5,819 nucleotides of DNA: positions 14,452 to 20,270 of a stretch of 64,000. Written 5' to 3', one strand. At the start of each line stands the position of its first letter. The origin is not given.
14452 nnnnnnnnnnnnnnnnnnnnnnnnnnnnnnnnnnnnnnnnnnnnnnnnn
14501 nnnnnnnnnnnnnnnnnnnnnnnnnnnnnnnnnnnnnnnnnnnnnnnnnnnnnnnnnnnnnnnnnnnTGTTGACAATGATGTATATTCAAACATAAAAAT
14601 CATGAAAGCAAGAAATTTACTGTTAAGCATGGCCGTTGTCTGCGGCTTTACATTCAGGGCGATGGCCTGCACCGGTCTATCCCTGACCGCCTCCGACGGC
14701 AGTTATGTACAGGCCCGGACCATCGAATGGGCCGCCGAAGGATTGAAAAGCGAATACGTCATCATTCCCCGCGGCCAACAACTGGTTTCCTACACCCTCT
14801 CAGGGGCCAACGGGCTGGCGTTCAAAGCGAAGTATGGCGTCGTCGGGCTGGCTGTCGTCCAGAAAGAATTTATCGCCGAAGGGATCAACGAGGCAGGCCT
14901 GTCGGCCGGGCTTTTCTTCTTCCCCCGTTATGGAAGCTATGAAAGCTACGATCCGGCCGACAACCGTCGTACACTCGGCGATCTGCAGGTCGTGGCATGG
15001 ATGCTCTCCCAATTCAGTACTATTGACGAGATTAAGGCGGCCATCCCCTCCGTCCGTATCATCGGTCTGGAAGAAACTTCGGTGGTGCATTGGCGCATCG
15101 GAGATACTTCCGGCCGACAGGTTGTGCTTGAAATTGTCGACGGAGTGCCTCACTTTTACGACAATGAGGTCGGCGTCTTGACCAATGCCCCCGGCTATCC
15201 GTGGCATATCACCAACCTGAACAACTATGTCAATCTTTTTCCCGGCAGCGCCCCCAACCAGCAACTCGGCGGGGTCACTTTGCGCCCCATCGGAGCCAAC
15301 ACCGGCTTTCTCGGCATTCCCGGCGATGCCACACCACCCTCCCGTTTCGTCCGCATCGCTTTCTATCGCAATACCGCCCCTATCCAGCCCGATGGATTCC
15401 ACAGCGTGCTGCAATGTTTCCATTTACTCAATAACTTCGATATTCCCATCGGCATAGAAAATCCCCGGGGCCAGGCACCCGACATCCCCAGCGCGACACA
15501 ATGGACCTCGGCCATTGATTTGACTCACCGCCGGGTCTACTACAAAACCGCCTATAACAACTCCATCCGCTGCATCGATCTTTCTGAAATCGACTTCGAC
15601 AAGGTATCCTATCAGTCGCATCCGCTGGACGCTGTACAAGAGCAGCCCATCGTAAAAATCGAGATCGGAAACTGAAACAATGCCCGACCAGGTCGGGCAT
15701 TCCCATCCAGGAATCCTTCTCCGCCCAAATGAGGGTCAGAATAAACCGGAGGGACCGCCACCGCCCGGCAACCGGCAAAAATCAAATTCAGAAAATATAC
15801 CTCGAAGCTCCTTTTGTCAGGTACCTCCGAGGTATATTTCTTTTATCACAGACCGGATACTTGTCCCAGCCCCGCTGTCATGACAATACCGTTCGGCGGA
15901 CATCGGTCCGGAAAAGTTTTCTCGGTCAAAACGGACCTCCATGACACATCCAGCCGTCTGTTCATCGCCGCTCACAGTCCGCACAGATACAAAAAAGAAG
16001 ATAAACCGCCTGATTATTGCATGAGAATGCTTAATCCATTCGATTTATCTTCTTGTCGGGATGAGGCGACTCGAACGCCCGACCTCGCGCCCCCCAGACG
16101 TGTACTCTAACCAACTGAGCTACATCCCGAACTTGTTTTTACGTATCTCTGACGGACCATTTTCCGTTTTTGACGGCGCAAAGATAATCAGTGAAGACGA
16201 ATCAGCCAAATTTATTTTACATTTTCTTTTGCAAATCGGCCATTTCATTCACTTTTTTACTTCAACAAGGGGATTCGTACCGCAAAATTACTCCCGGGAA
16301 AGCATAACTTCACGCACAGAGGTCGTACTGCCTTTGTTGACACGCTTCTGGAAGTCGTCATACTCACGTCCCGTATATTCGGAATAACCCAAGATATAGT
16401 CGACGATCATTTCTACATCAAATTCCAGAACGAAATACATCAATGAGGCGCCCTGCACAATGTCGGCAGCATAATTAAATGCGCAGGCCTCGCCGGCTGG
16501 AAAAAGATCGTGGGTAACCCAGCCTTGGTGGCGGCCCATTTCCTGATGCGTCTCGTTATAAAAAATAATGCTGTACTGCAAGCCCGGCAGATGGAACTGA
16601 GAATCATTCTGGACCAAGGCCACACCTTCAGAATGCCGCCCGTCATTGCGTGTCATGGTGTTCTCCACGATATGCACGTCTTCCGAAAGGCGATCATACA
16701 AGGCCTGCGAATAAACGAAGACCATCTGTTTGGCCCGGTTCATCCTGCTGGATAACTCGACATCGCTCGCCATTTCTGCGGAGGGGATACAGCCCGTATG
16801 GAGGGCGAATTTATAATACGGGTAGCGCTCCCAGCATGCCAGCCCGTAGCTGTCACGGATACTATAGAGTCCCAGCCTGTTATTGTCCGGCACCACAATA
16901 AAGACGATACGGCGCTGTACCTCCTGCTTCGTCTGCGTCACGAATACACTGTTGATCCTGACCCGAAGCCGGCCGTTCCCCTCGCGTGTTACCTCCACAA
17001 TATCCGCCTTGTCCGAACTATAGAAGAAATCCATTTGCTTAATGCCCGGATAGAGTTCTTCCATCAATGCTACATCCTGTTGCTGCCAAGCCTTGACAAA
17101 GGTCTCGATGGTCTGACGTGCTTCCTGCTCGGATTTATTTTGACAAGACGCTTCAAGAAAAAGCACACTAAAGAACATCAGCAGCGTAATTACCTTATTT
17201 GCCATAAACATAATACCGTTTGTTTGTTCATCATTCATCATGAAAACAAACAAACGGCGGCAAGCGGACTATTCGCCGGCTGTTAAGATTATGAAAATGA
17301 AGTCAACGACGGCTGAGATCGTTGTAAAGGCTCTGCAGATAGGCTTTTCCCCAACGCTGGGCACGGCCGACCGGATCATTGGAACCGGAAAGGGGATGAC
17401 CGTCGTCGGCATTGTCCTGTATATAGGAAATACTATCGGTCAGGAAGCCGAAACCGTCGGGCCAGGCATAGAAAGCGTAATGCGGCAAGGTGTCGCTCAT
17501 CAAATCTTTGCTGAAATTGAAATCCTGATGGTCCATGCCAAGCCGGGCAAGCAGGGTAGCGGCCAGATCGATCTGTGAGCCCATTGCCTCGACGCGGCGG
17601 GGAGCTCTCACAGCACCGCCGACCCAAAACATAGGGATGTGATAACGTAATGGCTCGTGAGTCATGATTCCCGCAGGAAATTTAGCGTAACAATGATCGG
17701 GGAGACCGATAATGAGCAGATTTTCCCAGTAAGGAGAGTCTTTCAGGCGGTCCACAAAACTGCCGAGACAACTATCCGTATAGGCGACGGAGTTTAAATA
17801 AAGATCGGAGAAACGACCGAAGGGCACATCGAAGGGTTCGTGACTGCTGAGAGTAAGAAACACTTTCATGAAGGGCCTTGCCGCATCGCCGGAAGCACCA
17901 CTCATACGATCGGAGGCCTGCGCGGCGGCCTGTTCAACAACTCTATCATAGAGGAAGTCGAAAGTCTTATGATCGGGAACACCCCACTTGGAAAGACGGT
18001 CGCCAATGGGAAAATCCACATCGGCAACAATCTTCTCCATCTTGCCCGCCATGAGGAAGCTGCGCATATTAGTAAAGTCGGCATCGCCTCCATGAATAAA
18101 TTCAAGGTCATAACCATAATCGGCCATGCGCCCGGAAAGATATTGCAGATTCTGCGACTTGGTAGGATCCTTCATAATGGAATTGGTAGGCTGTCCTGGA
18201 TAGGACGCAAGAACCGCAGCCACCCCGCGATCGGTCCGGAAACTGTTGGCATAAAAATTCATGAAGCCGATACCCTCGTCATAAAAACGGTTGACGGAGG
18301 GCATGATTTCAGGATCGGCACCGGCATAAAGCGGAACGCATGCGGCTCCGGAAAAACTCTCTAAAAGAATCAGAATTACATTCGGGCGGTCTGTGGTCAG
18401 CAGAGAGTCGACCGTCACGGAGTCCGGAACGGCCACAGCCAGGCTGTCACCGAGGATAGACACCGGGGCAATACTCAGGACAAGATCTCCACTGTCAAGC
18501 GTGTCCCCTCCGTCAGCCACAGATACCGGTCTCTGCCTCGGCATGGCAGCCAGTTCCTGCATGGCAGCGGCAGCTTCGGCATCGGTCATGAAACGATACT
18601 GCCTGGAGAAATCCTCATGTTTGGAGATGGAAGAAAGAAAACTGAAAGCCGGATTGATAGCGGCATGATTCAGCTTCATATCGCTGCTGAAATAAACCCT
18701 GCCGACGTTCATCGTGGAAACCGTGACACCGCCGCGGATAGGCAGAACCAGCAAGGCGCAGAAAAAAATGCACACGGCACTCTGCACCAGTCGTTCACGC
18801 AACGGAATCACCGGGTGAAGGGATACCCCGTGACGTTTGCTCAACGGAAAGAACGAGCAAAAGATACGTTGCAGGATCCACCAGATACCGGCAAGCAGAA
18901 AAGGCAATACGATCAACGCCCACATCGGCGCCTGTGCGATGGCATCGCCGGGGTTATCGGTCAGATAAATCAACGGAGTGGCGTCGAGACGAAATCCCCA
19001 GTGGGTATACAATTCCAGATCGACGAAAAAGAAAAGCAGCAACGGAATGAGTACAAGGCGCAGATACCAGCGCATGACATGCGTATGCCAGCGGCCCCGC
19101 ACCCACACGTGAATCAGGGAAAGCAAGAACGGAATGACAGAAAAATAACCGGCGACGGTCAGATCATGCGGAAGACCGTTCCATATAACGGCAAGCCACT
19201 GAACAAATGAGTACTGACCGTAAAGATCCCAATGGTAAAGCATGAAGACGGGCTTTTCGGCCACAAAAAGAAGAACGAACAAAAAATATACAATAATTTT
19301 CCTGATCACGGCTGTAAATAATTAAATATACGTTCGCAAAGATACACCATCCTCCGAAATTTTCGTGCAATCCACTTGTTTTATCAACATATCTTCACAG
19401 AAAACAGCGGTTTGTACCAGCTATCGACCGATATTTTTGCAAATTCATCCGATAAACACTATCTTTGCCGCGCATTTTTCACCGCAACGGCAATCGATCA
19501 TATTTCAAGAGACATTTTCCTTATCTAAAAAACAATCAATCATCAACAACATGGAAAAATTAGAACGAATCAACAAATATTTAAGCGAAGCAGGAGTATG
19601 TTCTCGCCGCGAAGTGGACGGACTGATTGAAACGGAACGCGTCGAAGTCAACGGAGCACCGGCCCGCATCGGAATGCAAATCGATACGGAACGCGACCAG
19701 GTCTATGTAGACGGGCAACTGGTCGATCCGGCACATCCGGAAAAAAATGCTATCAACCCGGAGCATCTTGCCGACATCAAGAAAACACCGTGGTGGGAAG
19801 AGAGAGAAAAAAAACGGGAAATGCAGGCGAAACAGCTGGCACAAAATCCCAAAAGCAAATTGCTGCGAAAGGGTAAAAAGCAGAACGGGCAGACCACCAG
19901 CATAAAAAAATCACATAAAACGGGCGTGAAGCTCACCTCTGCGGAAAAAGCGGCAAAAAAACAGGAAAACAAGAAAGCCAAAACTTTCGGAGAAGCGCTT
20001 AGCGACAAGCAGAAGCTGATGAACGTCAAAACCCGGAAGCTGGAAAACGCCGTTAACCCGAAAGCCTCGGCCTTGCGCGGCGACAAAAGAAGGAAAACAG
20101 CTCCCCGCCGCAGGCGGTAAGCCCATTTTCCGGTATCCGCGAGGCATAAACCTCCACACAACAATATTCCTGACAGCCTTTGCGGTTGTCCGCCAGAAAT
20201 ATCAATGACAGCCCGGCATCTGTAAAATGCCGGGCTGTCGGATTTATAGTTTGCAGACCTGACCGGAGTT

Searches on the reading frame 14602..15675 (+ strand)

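Call 20: search_protein_families(library=pfam, proteins=[window:14602-15675:+], max_evalue=0.00001)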
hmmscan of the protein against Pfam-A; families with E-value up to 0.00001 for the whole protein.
window:14602-15675:+ (357 aa): 1 family
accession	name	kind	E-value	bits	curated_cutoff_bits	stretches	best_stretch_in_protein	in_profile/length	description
PF02275.23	CBAH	-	4.6e-58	197.8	20.4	1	23-334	1-310/316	Linear amide C-N hydrolases, choloylglycine hydrolase family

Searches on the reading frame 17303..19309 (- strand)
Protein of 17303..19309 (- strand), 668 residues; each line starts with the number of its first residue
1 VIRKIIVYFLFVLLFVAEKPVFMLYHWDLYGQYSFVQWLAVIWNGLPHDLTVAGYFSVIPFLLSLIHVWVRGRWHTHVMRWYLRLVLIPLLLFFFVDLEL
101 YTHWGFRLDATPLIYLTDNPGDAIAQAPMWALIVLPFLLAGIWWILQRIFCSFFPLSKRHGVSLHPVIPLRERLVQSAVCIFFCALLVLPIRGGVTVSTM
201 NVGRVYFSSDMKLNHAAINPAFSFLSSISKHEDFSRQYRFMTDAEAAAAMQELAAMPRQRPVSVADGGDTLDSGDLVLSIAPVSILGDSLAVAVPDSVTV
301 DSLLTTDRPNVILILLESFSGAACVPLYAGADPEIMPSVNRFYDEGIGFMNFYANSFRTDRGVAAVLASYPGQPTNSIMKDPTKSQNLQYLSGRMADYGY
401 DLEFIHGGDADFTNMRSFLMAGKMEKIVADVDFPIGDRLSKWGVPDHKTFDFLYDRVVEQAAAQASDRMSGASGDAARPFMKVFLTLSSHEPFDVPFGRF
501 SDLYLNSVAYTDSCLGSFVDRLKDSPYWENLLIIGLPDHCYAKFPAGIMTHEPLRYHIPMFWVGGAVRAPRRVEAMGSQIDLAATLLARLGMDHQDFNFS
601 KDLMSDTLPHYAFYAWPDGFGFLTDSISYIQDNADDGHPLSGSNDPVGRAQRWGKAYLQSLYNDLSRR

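Call 20: search_protein_families(library=pfam, proteins=[window:17303-19309:-], max_evalue=0.00001)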
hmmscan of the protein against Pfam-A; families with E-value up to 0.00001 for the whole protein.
window:17303-19309:- (668 aa): 1 family
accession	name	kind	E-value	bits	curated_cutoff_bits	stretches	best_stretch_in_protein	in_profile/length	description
PF00884.28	Sulfatase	-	9.1e-27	94.6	25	1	309-591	1-300/301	Sulfatase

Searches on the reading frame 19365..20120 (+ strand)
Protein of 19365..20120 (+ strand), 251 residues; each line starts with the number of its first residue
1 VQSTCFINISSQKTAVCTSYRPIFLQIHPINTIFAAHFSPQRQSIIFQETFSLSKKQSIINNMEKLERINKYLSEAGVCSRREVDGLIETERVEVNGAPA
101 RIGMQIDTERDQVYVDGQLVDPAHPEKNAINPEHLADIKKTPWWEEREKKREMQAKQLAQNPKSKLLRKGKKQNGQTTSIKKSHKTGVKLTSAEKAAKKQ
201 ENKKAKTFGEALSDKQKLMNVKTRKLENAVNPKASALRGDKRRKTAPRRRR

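Call 20: search_protein_families(library=pfam, proteins=[window:19365-20120:+], max_evalue=0.00001)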
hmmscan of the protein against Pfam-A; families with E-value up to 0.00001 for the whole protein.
window:19365-20120:+ (251 aa): 1 family
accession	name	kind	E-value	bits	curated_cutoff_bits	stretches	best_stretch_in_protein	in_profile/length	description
PF01479.30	S4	-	1.5e-07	31.4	22.8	0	67-107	1-43/48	S4 domain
